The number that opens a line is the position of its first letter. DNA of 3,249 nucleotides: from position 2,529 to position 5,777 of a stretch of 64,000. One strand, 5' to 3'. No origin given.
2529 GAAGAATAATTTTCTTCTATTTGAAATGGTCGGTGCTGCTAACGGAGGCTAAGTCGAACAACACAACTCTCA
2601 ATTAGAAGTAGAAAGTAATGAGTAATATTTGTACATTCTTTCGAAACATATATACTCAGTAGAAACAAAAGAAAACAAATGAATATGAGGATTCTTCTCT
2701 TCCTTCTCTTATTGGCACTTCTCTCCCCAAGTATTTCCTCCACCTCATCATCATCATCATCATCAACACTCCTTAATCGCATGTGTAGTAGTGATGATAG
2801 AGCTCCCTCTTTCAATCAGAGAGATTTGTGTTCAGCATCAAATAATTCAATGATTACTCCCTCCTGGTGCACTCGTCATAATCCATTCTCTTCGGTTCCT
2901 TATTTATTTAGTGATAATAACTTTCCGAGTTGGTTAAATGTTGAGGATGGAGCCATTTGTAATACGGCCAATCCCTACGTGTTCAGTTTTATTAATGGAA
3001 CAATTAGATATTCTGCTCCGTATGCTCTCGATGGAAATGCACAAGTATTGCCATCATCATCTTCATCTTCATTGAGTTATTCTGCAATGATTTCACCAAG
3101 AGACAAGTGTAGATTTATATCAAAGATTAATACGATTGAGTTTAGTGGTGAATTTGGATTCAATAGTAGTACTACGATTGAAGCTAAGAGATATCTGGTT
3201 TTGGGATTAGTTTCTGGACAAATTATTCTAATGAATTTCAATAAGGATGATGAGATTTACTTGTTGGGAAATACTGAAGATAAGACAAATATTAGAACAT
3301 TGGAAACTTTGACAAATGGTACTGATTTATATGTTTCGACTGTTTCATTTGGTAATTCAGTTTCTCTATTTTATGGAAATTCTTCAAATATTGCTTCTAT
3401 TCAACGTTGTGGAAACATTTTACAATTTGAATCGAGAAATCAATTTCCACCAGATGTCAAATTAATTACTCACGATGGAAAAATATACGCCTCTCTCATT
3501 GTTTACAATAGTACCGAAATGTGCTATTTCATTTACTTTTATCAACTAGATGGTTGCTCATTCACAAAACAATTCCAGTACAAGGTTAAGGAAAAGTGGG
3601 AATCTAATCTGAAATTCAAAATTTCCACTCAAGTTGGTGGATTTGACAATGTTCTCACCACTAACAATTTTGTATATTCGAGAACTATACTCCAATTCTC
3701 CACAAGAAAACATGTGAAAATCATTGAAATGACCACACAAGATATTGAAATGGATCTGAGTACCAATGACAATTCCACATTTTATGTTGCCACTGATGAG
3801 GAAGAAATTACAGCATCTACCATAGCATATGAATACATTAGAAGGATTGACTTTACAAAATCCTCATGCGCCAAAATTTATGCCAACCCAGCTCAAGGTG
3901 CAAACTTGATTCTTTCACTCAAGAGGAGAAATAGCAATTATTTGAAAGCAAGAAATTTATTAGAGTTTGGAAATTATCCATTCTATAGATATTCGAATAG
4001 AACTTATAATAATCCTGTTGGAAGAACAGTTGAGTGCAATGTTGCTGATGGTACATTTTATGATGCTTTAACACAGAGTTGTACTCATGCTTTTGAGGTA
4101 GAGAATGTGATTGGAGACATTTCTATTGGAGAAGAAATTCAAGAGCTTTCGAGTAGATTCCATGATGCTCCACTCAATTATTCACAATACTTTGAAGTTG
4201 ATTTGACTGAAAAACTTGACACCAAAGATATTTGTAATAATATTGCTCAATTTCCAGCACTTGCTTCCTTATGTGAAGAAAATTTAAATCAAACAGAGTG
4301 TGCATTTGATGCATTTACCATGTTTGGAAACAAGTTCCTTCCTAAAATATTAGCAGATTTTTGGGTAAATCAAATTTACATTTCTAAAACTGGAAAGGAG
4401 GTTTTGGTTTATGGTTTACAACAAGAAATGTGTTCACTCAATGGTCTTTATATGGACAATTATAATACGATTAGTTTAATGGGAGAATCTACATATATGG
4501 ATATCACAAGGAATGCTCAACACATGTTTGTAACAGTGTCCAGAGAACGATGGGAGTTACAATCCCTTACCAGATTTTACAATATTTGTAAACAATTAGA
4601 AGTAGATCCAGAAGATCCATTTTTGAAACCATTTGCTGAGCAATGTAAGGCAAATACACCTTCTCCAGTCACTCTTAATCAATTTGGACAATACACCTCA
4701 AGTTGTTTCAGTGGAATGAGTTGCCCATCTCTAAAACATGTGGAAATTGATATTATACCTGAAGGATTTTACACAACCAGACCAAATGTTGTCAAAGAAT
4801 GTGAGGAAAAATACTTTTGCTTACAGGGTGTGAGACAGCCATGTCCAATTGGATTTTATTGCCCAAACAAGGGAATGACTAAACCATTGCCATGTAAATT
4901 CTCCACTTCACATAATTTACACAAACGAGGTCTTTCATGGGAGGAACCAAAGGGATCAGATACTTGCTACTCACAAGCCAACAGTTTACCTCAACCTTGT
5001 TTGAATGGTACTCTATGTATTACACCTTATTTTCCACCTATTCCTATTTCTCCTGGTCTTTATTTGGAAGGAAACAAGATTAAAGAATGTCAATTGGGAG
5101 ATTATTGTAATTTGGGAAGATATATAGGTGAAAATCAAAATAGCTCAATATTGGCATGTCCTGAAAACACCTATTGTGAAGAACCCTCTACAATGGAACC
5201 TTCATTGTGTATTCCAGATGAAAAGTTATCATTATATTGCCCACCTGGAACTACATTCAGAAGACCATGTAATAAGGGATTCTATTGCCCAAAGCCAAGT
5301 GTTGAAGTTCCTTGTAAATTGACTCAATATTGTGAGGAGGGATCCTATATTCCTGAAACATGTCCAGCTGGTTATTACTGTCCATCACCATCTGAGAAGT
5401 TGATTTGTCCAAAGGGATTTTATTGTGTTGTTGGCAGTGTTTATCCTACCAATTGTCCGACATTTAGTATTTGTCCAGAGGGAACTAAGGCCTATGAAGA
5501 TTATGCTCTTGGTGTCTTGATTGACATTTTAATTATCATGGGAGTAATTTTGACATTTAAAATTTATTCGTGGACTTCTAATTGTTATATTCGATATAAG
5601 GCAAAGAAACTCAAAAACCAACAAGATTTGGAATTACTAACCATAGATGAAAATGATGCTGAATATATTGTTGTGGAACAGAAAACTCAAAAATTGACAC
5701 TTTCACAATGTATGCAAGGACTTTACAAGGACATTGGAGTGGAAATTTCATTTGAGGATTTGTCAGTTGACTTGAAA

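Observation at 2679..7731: ABCG-type half transporter fused to a ~920-aa secreted Cys-rich ectodomain with an extra pre-NBD transmembrane helix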

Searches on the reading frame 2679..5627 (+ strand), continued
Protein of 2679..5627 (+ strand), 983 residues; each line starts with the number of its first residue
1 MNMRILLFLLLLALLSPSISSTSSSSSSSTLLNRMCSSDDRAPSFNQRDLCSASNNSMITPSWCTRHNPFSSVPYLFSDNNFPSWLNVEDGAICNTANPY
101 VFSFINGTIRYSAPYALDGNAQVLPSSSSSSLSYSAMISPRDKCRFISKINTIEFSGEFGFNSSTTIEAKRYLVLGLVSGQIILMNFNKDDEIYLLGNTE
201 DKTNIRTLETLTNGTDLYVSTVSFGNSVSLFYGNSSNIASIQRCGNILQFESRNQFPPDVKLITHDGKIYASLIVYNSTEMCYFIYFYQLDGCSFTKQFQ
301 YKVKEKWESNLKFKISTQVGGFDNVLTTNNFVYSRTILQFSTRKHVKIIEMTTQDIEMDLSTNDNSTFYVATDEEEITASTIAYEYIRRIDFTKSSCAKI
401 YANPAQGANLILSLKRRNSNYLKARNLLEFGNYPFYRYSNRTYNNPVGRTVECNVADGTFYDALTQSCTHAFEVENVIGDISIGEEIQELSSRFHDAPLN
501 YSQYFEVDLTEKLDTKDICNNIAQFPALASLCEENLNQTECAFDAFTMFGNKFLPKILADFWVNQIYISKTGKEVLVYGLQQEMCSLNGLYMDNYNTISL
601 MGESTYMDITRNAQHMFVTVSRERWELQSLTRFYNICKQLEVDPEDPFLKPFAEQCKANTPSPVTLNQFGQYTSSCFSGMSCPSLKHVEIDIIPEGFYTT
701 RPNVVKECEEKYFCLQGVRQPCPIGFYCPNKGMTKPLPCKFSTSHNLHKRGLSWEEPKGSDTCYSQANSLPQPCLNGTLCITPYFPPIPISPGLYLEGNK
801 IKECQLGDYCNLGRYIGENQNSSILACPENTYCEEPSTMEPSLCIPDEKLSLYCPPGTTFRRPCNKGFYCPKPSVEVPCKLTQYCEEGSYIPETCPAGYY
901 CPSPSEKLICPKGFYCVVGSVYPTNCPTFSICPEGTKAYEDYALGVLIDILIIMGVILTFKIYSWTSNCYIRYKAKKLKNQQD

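Call 80: list_cluster_members(proteins=[P0123, P0126, P0128, P0132, P0135, P0139, P0130, P0156, P0125, P0129])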
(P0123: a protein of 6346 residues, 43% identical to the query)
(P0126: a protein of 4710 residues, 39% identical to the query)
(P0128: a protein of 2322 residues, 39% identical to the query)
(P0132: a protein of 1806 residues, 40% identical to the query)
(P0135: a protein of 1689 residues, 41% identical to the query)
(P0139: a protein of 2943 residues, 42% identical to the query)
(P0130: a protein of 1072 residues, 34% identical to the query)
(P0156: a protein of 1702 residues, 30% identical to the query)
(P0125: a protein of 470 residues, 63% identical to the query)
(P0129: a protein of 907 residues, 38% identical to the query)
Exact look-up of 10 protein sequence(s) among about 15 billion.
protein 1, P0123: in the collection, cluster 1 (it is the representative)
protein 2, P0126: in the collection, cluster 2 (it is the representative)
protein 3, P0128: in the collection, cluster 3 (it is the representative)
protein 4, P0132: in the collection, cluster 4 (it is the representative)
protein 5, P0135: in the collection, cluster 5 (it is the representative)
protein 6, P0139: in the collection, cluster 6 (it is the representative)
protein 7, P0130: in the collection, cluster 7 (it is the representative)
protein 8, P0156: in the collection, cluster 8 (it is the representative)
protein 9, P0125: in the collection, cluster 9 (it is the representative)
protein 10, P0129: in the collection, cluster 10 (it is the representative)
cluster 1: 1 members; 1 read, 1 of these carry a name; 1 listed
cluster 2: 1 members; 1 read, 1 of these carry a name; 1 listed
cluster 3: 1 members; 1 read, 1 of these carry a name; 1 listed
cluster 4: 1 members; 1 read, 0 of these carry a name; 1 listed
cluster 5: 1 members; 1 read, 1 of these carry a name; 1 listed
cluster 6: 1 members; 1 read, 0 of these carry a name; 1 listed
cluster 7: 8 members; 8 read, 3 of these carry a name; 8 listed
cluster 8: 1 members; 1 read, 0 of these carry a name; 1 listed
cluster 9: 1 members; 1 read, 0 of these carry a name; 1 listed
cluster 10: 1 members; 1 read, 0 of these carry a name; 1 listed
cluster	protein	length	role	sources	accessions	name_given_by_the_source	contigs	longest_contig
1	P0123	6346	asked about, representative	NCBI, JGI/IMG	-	hypothetical protein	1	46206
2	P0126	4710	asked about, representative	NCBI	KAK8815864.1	hypothetical protein WA538_004986 [Blastocystis sp. DL]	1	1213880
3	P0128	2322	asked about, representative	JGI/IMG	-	hypothetical protein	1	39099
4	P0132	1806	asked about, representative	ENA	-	-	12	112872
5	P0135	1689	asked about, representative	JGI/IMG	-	hypothetical protein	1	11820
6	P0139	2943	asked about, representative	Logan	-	-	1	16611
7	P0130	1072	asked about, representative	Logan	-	-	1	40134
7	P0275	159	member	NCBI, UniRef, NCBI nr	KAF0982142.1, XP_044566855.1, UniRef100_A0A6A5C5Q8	hypothetical protein FDP41_012003 [Naegleria fowleri] | Uncharacterized protein n=1 Tax=Naegleria fowleri TaxID=5763 RepID=A0A6A5C5Q8_NAEFO | uncharacterized protein FDP41_012003 [Naegleria fowleri]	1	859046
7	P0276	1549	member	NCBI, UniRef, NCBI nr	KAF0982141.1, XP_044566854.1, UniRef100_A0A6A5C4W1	hypothetical protein FDP41_012002 [Naegleria fowleri] | ABC transporter domain-containing protein n=1 Tax=Naegleria fowleri TaxID=5763 ... | uncharacterized protein FDP41_012002 [Naegleria fowleri]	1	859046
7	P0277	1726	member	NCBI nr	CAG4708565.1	unnamed protein product [Naegleria fowleri]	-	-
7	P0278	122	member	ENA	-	-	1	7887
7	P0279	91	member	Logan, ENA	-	-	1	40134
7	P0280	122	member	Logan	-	-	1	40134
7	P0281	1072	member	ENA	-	-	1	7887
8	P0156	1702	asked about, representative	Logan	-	-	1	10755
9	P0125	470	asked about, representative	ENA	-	-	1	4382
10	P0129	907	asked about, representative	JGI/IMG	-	-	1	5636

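Call 81: search_protein_families(library=pfam, proteins=[P0277, P0276, P0156], max_evalue=0.0001)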
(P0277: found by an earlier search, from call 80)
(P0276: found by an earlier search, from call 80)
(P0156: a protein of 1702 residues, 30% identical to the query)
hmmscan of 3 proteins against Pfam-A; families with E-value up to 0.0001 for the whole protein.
P0277 (1726 aa): 3 families
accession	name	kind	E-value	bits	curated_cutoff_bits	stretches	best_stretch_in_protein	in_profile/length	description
PF19055.6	ABC2_membrane_7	-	1.3e-46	159.8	22.7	2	1501-1695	216-405/410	ABC-2 type transporter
PF00005.33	ABC_tran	-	1.9e-23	84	25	1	1062-1214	1-137/137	ABC transporter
PF01061.29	ABC2_membrane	-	3.2e-14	53.4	26.9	1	1421-1644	2-206/211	ABC-2 type transporter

P0276 (1549 aa): 3 families
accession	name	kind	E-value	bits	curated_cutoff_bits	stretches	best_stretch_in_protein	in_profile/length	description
PF19055.6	ABC2_membrane_7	-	1.6e-46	159.5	22.7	2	1324-1519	216-406/410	ABC-2 type transporter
PF00005.33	ABC_tran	-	1.6e-23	84.2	25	1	885-1037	1-137/137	ABC transporter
PF01061.29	ABC2_membrane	-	2.8e-14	53.6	26.9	1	1244-1467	2-206/211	ABC-2 type transporter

P0156 (1702 aa): 4 families
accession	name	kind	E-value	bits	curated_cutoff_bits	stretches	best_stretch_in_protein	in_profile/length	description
PF00005.33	ABC_tran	-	3.6e-24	86.3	25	1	977-1134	1-137/137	ABC transporter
PF19055.6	ABC2_membrane_7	-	1.1e-23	84.3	22.7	2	1164-1300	1-139/410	ABC-2 type transporter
PF01061.29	ABC2_membrane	-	8.7e-17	61.8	26.9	1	1339-1563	2-207/211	ABC-2 type transporter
PF02463.25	SMC_N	-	4.5e-05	23.4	40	0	988-1152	25-187/220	RecF/RecN/SMC N terminal domain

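Call 85: list_cluster_members(proteins=[P0001, P0007, P0015, P0020, P0037, P0104, P0069, P0088, P0113, P0074])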
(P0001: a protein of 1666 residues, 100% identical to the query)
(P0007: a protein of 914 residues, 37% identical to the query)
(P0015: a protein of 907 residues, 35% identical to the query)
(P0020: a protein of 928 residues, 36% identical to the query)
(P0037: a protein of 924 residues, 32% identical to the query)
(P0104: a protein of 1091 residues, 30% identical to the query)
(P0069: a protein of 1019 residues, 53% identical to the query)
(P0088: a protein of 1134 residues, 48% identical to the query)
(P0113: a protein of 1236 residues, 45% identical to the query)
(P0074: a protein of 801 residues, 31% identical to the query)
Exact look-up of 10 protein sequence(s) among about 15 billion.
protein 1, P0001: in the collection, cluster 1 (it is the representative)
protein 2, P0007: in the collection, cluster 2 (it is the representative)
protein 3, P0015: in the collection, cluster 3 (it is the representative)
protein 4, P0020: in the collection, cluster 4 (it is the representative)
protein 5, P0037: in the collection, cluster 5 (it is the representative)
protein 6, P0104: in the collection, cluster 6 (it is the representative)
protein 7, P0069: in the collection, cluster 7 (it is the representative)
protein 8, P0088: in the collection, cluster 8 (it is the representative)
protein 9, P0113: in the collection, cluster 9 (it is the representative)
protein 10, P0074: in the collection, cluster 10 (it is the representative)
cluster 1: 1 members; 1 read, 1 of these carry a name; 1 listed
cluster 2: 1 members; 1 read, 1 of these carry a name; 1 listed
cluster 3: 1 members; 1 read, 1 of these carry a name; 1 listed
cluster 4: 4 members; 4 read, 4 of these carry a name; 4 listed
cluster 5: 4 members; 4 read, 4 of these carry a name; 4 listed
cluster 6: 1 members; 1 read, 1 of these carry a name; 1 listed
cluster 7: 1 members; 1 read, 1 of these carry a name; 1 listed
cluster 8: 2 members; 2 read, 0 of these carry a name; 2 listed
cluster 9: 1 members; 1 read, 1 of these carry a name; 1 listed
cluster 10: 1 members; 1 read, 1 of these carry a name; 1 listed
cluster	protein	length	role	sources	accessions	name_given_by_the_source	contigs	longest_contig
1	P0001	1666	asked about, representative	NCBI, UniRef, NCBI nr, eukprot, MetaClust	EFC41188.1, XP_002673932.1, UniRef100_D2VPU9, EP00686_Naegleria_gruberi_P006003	predicted protein [Naegleria gruberi] | Predicted protein n=1 Tax=Naegleria gruberi TaxID=5762 RepID=D2VPU9_NAEGR | uncharacterized protein NAEGRDRAFT_70994 [Naegleria gruberi]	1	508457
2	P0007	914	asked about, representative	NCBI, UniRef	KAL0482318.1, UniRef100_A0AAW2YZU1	hypothetical protein AKO1_012987 [Acrasis kona] | ABC transporter domain-containing protein n=1 Tax=Acrasis kona TaxID=1008807 ...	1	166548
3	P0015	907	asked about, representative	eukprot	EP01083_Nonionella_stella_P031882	87225_1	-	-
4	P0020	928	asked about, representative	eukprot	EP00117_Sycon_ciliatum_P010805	scpid33528/ scgid12552/ ABC transporter G family member 24; Probable white-brown complex ...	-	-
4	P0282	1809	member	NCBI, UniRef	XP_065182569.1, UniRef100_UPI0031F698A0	uncharacterized protein LOC135813399 [Sycon ciliatum] | uncharacterized protein LOC135813399 n=1 Tax=Sycon ciliatum TaxID=27933 ...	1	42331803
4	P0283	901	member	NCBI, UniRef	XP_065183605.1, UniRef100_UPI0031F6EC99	uncharacterized protein LOC135814413 [Sycon ciliatum] | uncharacterized protein LOC135814413 n=1 Tax=Sycon ciliatum TaxID=27933 ...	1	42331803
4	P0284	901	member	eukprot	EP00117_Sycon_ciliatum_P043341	scpid35102/ scgid31395/ ABC transporter G family member 24; Probable white-brown complex ...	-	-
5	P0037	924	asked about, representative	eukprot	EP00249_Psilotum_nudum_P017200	c26207_g2_i3 orf=1111-3885(+)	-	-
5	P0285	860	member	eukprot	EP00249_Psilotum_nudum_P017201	c26207_g2_i4 orf=1125-3707(+)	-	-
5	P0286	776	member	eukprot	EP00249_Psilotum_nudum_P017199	c26207_g2_i2 orf=241-2571(+)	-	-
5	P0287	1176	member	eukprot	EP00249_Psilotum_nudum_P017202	c26207_g2_i5 orf=241-3771(+)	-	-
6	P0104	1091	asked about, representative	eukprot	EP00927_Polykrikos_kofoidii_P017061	TRINITY_DN17746_c0_g1_i1.p1 TRINITY_DN17746_c0_g1~~TRINITY_DN17746_c0_g1_i1.p1 ORF ...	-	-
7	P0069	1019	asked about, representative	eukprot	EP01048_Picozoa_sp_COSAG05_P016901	COSAG05_NODE_2237_length_3355_cov_2.365172_1_plen_1019_part_10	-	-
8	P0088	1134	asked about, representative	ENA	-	-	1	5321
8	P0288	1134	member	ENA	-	-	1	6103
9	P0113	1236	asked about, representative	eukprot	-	Clim_evm29s144 gene=Clim_evmTU29s144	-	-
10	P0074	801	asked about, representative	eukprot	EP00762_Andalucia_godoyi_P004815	ANDGO_07260.mRNA.1 Putative white-brown complex homolog protein 30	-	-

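Call 93: fold_search(model_id=the predicted structure, library=pdb)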
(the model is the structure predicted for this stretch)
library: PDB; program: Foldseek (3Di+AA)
matches with E <= 10: 1001; with E <= 0.001: 241
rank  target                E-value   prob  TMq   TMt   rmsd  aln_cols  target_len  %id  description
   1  8wa2_E                2.0e-07  0.99  0.13  0.09  35.0      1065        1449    9  cryo-EM structure of native mastigonemes isolated from Chlamydomonas reinhardtii at 3.0 angstrom resolution (released 2024-04-10)
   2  9b4h_A                2.9e-07  0.94  0.11  0.07  33.0       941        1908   10  Chlamydomonas reinhardtii mastigoneme filament (released 2024-04-10)
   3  8wa2_D                5.0e-07  0.89  0.10  0.07  34.2       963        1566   11  cryo-EM structure of native mastigonemes isolated from Chlamydomonas reinhardtii at 3.0 angstrom resolution (released 2024-04-10)
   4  8wa2_A                5.5e-07  0.97  0.13  0.07  35.7      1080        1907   10  cryo-EM structure of native mastigonemes isolated from Chlamydomonas reinhardtii at 3.0 angstrom resolution (released 2024-04-10)
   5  7opi_A                6.8e-07  1.00  0.19  0.20  23.4       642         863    9  Structure of a minimal SF3B core in complex with the inactive modulator spliceostatin E (form I) (released 2021-08-04)
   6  7b0i_A                7.2e-07  1.00  0.17  0.18  23.7       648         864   10  Structure of a minimal SF3B core in complex with spliceostatin A (form II) (released 2021-08-04)
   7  6rxt_UL               7.2e-07  0.95  0.10  0.10  20.7       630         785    8  Cryo-EM structure of the 90S pre-ribosome (Kre33-Noc4) from Chaetomium thermophilum, state A (released 2019-08-14)
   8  8wa2_F                8.9e-07  0.97  0.13  0.09  35.8      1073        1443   10  cryo-EM structure of native mastigonemes isolated from Chlamydomonas reinhardtii at 3.0 angstrom resolution (released 2024-04-10)
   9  5y2z_H                1.2e-06  1.00  0.25  0.60   7.7       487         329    8  Crystal structure of human LGI1 EPTP-ADAM22 complex (released 2018-05-02)
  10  9n73_LQ               1.7e-06  1.00  0.16  0.18  22.6       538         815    8  SSU processome maturation and disassembly, State G (released 2025-10-29)
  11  1q47_B                2.2e-06  1.00  0.24  0.40  11.4       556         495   10  Structure of the Semaphorin 3A Receptor-Binding Module (released 2004-08-03)
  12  9n6z_LQ               2.3e-06  1.00  0.14  0.15  21.9       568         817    8  SSU processome maturation and disassembly, State D (released 2025-11-05)
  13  8wa2_C                2.6e-06  0.84  0.11  0.08  35.1       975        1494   10  cryo-EM structure of native mastigonemes isolated from Chlamydomonas reinhardtii at 3.0 angstrom resolution (released 2024-04-10)
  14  8rmj_A                3.0e-06  1.00  0.24  0.33  10.9       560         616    9  Drosophila Semaphorin 2b in complex with glycosaminoglycan mimic SOS (released 2024-07-31)
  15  3h6j                  4.1e-06  1.00  0.19  0.37  15.3       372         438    9  Crystal structure of a putative neuraminidase from Pseudomonas aeruginosa (released 2009-05-12)
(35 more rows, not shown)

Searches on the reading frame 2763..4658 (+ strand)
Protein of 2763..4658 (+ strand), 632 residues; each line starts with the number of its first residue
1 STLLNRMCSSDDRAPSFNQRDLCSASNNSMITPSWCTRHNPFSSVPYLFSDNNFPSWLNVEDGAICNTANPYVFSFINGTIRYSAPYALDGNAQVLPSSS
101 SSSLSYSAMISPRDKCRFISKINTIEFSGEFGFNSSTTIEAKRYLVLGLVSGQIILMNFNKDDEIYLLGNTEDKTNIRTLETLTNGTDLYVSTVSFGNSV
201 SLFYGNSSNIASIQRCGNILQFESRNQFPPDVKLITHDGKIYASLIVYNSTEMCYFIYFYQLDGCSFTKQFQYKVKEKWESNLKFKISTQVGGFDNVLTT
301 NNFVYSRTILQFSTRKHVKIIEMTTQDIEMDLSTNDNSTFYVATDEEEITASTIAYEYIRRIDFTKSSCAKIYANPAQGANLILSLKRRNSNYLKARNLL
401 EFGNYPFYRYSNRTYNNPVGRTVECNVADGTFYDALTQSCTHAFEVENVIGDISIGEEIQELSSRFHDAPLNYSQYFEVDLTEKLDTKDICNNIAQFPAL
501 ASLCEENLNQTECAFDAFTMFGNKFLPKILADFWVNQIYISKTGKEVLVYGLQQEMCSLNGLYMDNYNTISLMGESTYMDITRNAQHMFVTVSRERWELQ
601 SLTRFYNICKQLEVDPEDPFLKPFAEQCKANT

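Call 9: search_protein_families(library=pfam, proteins=[window:2763-4658:+], max_evalue=10)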
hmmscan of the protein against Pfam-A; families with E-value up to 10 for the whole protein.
seq(632 aa): 0 families
